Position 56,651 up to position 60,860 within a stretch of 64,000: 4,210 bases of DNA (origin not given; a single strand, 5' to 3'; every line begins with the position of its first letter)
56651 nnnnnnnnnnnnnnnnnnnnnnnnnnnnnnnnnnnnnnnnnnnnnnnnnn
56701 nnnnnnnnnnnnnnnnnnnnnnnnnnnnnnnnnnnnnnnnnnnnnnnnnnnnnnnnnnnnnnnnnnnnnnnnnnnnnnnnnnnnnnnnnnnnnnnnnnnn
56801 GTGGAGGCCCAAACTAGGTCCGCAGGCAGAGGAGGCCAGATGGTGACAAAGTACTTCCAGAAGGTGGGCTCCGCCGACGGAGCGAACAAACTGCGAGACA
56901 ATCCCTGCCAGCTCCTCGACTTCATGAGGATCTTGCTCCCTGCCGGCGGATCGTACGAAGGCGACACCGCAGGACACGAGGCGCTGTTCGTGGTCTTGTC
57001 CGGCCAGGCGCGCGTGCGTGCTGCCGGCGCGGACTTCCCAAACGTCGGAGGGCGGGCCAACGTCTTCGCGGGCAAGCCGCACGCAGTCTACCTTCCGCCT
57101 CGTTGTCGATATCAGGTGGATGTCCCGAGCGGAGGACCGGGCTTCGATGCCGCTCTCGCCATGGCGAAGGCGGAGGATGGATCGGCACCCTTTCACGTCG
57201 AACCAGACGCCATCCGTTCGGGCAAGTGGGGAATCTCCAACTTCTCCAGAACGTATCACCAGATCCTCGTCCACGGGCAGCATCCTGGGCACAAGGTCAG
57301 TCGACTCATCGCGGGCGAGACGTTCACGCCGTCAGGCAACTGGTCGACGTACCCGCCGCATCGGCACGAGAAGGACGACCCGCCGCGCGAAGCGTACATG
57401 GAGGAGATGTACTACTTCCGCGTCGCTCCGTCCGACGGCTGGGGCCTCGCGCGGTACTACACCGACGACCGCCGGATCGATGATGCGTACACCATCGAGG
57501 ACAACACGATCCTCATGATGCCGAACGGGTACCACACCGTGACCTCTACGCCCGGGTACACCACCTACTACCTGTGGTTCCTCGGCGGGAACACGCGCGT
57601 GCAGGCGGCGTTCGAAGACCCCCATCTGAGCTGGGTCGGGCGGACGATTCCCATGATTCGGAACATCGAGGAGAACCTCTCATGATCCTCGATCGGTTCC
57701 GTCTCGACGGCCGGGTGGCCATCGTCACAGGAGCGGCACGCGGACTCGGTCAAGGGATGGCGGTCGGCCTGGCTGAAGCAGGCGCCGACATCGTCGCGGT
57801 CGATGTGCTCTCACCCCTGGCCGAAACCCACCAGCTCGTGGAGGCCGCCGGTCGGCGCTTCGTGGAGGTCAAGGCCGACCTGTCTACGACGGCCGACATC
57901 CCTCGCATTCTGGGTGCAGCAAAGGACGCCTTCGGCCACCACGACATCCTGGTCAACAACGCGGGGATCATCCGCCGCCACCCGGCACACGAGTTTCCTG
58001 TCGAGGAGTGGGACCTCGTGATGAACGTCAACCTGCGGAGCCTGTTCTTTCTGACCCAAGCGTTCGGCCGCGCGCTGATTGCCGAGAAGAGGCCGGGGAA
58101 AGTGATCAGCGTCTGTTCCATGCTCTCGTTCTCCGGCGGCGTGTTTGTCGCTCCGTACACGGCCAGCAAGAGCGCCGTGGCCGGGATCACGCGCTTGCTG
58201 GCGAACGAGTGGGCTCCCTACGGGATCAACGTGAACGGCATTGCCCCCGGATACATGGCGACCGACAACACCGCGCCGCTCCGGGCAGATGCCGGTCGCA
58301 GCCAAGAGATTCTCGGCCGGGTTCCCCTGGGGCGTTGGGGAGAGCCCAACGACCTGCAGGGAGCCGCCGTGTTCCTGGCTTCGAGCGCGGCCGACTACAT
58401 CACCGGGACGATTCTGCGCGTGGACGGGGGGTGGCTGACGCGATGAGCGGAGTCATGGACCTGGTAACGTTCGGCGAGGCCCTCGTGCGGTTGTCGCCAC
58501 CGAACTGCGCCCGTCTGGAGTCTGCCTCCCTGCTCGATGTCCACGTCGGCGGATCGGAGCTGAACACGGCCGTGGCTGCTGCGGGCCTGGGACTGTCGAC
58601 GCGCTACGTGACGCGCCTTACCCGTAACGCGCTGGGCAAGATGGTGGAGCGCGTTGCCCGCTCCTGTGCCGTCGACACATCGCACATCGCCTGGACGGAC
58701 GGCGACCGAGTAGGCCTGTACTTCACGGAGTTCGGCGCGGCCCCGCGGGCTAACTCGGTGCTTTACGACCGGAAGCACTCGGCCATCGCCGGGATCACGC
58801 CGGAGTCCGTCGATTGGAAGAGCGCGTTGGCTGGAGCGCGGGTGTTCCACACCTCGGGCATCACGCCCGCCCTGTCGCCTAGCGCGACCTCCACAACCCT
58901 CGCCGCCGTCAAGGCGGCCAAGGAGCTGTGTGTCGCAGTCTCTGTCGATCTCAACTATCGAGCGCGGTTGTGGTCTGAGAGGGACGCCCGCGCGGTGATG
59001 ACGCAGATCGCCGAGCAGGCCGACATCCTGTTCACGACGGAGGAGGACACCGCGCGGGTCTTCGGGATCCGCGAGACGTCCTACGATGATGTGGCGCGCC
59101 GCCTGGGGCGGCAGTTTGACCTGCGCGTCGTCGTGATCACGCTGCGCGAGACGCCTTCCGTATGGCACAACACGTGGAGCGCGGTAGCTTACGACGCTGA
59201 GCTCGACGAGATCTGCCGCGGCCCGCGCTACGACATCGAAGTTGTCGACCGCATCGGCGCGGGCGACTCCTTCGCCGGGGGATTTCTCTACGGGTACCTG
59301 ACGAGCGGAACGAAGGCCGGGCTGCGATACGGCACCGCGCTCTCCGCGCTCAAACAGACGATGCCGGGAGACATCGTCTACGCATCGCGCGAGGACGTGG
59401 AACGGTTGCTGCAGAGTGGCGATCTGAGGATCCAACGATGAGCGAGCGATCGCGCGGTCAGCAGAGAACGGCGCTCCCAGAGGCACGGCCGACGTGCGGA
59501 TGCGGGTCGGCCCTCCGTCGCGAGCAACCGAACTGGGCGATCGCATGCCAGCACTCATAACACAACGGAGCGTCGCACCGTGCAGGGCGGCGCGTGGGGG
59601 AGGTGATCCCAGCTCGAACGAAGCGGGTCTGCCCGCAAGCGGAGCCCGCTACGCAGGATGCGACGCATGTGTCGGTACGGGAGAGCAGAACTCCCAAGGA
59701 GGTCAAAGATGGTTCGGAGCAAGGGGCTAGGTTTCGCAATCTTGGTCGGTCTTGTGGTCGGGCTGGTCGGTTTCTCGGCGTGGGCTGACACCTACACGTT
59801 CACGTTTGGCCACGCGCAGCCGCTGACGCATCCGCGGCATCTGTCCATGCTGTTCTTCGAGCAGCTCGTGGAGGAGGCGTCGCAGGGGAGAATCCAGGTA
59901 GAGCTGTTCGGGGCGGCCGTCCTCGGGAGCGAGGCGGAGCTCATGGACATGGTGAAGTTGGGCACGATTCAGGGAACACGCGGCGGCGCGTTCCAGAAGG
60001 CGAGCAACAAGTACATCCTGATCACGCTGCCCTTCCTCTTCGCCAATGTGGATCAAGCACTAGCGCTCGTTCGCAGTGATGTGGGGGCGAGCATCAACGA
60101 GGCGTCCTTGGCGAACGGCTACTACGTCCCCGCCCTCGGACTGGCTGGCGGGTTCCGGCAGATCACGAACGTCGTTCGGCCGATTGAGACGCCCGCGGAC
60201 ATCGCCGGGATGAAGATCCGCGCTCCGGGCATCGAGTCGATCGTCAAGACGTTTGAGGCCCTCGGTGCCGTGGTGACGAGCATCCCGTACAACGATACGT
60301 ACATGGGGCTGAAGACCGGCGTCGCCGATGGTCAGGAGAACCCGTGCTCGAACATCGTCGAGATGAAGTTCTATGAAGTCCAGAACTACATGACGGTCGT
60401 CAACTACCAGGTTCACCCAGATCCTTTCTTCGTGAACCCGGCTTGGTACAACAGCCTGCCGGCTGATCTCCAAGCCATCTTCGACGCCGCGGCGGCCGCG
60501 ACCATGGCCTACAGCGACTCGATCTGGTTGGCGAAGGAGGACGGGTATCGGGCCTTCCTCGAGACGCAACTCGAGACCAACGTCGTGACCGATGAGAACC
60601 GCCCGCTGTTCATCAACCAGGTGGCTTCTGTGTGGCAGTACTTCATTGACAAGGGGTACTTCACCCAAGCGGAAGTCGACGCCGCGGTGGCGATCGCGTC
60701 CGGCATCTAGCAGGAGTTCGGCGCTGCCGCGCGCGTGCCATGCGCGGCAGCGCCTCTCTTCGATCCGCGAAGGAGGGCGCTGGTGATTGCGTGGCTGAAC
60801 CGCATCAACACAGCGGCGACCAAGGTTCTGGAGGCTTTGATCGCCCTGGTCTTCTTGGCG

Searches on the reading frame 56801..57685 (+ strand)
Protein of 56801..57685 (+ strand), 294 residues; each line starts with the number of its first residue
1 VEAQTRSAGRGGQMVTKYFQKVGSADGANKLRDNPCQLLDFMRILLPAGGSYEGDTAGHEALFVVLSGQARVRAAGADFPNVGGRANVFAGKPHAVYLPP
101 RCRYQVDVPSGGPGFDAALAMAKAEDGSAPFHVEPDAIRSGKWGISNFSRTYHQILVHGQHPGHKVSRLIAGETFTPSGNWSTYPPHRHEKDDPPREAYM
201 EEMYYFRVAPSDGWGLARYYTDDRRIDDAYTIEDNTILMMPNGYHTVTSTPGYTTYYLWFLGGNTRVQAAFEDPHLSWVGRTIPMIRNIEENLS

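Call 35: search_protein_families(library=pfam, proteins=[window:56801-57685:+], max_evalue=0.00001)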
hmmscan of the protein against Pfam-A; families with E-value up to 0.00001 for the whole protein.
window:56801-57685:+ (294 aa): 1 family
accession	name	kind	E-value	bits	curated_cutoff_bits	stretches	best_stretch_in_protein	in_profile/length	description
PF04962.18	KduI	-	6e-69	232.7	23.9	1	36-279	25-262/262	KduI/IolB family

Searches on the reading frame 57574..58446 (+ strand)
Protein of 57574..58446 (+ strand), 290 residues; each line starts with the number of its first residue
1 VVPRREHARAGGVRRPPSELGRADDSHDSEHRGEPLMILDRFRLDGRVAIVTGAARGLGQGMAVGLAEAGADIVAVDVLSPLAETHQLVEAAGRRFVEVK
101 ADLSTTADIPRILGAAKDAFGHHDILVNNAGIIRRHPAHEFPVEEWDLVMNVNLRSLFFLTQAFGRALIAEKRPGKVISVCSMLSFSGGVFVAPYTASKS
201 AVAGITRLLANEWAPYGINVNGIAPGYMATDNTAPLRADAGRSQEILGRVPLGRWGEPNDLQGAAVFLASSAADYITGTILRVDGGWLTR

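Call 35: search_protein_families(library=pfam, proteins=[window:57574-58446:+], max_evalue=0.00001)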
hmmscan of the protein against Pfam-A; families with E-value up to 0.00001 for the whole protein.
window:57574-58446:+ (290 aa): 3 families
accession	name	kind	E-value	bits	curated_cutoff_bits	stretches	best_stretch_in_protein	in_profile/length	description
PF13561.12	adh_short_C2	-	2.6e-56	191.3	27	1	53-287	1-235/236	Enoyl-(Acyl carrier protein) reductase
PF00106.31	adh_short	-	2.9e-53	180.7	26.6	1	47-239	1-193/195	short chain dehydrogenase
PF08659.16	KR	-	1.2e-07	32.3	22.6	1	50-206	4-160/180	KR domain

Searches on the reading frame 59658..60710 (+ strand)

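Call 35: search_protein_families(library=pfam, proteins=[window:59658-60710:+], max_evalue=0.00001)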
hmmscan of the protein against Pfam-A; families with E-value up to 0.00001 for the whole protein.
window:59658-60710:+ (350 aa): 1 family
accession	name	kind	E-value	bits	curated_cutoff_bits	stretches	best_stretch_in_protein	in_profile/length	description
PF03480.18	DctP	-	1.9e-65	221.5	23.4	1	50-329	1-283/286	Bacterial extracellular solute-binding protein, family 7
